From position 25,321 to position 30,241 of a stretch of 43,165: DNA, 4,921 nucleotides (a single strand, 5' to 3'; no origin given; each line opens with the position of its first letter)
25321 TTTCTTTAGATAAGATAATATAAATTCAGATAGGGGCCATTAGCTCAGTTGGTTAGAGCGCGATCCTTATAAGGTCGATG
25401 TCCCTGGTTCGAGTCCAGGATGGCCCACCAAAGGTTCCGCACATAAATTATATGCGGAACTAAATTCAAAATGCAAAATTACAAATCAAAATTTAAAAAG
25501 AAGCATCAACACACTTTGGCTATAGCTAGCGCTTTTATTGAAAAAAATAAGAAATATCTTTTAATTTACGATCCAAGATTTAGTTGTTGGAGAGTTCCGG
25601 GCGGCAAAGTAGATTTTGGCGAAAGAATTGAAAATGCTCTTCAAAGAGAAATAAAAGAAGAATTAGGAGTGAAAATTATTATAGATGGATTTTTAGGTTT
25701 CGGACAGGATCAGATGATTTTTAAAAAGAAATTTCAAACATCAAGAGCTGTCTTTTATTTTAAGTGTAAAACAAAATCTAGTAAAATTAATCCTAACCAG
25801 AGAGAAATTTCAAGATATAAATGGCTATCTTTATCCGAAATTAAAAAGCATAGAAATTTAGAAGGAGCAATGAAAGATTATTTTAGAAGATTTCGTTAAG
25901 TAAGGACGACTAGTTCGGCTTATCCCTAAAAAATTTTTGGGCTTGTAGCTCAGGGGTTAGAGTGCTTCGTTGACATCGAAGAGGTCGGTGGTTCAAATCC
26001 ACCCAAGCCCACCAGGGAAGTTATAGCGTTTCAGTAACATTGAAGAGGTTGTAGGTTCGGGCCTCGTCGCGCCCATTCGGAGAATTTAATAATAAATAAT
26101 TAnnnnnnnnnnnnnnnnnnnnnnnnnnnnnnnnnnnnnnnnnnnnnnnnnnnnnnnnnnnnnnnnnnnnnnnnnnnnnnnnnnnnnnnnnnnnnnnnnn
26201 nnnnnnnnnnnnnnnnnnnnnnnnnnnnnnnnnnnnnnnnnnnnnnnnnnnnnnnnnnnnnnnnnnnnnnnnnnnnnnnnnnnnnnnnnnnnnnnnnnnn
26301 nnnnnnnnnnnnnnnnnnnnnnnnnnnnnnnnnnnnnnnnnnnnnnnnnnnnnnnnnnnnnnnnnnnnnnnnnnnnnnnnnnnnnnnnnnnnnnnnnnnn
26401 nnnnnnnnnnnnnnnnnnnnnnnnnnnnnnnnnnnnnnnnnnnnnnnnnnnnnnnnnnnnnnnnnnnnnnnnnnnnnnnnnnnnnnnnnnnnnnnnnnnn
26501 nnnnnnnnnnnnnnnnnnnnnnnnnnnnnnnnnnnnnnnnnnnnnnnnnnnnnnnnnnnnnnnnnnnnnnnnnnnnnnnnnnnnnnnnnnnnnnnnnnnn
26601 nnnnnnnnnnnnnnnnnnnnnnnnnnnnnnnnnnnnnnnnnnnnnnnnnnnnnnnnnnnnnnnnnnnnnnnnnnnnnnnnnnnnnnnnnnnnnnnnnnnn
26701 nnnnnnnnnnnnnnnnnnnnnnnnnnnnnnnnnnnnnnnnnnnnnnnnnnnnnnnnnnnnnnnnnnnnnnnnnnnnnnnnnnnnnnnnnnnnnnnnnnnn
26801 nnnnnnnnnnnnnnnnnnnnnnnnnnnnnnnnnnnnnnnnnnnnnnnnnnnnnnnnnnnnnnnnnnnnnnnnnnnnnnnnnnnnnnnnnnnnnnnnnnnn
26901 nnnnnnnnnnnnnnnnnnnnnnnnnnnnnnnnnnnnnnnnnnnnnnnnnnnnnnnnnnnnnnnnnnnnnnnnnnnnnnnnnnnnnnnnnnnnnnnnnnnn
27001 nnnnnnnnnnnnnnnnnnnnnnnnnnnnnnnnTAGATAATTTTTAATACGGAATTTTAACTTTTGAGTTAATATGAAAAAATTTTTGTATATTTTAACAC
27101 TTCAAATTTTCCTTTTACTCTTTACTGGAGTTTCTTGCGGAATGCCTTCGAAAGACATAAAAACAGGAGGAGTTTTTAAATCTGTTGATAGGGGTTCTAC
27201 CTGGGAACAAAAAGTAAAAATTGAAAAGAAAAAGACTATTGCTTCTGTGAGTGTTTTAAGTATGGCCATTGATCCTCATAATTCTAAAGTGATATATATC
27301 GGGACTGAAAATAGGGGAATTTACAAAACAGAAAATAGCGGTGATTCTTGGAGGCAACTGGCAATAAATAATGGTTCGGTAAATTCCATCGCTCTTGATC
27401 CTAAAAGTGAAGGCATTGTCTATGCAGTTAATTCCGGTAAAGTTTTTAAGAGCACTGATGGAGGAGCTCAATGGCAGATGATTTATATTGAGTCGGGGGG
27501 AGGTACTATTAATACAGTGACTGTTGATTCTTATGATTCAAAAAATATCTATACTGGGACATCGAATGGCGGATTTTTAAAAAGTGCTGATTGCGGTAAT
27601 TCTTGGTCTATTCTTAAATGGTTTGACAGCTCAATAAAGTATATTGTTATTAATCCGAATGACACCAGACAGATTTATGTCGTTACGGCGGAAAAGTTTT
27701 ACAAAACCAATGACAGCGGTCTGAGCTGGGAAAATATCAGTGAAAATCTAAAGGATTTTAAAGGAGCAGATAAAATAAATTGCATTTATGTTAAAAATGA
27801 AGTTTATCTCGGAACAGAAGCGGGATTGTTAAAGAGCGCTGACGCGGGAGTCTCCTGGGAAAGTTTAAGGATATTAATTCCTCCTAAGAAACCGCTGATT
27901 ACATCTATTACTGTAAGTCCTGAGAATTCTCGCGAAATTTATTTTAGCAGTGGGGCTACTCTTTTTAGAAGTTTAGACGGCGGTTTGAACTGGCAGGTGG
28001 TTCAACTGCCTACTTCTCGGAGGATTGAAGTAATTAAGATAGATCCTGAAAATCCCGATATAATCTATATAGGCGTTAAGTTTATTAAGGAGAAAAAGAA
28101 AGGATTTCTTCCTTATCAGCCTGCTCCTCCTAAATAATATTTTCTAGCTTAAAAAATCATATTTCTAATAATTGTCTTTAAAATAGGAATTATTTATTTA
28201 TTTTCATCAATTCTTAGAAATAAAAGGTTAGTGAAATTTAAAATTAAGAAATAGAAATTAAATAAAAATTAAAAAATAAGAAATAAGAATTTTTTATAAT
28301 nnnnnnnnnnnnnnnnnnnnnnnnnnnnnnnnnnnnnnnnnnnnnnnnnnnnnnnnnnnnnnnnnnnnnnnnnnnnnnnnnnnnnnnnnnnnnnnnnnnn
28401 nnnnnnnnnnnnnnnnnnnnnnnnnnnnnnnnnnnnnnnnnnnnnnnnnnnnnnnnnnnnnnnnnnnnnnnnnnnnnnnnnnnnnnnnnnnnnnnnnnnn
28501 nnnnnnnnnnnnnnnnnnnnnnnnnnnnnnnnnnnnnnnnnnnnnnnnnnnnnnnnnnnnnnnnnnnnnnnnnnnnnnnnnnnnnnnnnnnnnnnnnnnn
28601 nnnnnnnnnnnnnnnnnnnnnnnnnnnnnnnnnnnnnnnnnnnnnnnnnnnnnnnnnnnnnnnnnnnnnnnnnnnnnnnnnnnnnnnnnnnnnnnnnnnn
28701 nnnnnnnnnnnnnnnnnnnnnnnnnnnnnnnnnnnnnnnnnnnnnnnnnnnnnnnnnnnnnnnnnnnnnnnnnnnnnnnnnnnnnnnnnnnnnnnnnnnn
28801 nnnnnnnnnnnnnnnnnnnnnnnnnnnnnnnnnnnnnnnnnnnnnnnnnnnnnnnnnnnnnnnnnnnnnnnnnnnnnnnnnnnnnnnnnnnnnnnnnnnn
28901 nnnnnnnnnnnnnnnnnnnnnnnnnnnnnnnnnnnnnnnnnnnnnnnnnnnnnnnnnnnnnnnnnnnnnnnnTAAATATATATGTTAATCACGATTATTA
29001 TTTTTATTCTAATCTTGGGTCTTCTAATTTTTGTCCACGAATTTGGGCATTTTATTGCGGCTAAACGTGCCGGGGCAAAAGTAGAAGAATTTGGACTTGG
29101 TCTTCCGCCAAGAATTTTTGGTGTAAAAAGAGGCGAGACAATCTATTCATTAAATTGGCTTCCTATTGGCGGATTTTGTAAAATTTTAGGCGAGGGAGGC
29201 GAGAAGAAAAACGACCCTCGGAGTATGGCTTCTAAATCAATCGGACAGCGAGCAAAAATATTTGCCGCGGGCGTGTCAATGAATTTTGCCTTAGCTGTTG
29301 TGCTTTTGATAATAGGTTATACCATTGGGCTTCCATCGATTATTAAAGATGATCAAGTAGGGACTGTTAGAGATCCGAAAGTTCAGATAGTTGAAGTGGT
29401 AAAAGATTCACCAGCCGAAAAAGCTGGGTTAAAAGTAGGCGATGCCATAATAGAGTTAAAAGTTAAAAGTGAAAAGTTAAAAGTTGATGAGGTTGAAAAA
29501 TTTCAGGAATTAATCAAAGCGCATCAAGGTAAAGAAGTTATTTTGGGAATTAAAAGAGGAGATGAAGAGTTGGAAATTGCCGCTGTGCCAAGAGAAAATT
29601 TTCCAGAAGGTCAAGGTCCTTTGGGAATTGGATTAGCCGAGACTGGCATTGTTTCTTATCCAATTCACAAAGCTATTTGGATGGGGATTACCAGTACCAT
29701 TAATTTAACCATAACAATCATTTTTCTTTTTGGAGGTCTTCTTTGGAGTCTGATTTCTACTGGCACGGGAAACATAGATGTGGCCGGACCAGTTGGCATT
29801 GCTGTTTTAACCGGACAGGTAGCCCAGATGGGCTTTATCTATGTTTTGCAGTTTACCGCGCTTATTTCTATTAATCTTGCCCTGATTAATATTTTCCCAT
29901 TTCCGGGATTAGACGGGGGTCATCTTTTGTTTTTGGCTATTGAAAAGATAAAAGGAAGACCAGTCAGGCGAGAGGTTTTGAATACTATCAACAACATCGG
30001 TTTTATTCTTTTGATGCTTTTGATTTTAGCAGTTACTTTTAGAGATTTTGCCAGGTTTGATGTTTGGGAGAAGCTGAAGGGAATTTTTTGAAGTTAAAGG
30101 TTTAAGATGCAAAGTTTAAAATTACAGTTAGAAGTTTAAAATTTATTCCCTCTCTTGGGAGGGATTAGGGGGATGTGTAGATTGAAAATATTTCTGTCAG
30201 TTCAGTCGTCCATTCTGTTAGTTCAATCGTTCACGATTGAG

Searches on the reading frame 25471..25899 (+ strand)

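Call 10: search_protein_families(library=pfam, proteins=[window:25471-25899:+], max_evalue=0.001)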
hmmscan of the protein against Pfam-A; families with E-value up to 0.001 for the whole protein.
window:25471-25899:+ (142 aa): 2 families
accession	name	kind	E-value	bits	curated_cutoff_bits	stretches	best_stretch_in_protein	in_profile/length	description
PF00293.34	NUDIX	-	5.5e-17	62.5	21.1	1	20-140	7-133/134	NUDIX domain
PF22327.2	Nudt16-like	-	0.00033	21.1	27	1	34-100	28-93/161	U8 snoRNA-decapping enzyme-like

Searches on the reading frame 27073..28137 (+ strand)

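Call 10: search_protein_families(library=pfam, proteins=[window:27073-28137:+], max_evalue=0.001)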
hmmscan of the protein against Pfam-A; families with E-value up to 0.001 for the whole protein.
window:27073-28137:+ (354 aa): 3 families
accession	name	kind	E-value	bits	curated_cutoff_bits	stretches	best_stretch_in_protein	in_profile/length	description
PF15902.12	Sortilin-Vps10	-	8.9e-28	97.7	33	3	123-232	2-122/446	Sortilin, neurotensin receptor 3,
PF14870.12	PSII_BNR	-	9.2e-13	48.5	27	2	200-310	30-140/303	Photosynthesis system II assembly factor YCF48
PF02012.26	BNR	-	0.00039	20.4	27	0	298-308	1-11/12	BNR/Asp-box repeat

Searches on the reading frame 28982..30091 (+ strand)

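Call 11: search_protein_families(library=pfam, proteins=[window:28982-30091:+], max_evalue=0.001)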
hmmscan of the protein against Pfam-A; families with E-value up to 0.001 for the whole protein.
window:28982-30091:+ (369 aa): 5 families
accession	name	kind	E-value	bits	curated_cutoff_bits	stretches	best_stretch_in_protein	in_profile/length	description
PF02163.28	Peptidase_M50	-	2.6e-57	194.1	27.2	1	8-347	2-221/221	Peptidase family M50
PF17820.7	PDZ_6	-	4.5e-09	36.4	27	1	136-192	2-54/54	PDZ domain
PF13180.12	PDZ_2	-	7.3e-08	33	27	1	130-199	10-76/80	PDZ domain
PF04495.20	GRASP55_65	-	1.4e-05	25.8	27.7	1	127-220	38-129/138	GRASP55/65 PDZ-like domain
PF00595.29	PDZ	-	0.00023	21.9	23.2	1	126-159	23-52/81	PDZ domain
